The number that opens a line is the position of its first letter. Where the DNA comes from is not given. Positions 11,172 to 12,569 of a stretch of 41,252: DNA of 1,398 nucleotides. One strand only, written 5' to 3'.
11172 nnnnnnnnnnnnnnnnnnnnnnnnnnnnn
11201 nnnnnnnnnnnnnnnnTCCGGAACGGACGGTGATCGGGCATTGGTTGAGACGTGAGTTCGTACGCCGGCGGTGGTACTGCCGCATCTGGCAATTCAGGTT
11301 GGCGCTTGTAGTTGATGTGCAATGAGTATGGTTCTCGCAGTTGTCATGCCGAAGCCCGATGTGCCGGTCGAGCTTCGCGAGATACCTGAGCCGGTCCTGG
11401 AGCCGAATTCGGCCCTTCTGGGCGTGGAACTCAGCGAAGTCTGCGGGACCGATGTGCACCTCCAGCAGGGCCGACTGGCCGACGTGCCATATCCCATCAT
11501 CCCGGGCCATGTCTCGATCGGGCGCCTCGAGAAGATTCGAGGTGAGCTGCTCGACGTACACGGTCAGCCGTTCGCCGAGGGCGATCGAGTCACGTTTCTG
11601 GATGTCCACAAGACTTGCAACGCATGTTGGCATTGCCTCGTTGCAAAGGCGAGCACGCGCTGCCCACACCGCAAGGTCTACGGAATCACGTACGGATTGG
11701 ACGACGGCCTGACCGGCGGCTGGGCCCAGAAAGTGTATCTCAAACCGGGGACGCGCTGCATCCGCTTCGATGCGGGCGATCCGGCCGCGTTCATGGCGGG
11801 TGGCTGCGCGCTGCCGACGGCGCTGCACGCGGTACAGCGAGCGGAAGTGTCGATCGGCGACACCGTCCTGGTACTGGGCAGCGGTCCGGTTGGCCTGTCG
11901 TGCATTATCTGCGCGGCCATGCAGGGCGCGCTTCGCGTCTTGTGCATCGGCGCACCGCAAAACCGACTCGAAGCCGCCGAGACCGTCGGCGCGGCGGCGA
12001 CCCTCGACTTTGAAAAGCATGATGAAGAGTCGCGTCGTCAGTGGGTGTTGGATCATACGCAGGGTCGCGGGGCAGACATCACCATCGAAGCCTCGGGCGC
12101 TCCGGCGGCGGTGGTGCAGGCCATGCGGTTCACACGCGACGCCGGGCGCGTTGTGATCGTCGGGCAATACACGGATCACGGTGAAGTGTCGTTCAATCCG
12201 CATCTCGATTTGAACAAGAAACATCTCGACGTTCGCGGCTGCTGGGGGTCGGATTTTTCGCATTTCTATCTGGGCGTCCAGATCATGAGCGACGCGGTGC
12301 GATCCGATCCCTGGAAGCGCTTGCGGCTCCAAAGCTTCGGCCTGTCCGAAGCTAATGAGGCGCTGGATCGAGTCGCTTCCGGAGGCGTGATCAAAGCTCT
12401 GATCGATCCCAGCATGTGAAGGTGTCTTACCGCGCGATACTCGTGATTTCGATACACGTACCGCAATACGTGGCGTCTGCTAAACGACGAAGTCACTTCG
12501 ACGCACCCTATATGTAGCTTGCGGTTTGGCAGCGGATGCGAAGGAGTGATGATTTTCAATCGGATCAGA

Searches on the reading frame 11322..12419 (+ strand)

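Call 8: search_protein_families(library=pfam, proteins=[window:11322-12419:+])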
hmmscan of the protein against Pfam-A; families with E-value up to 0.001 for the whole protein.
window:11322-12419:+ (365 aa): 3 families
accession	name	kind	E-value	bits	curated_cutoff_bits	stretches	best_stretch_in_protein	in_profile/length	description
PF00107.32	ADH_zinc_N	-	7.8e-20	71.6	31.8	1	189-318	1-123/129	Zinc-binding dehydrogenase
PF08240.17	ADH_N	-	2.1e-13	50.8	23.5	1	28-142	2-96/104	Alcohol dehydrogenase GroES-like domain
PF16912.11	Glu_dehyd_C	-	3.2e-09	37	34.9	1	172-351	25-201/211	Glucose dehydrogenase C-terminus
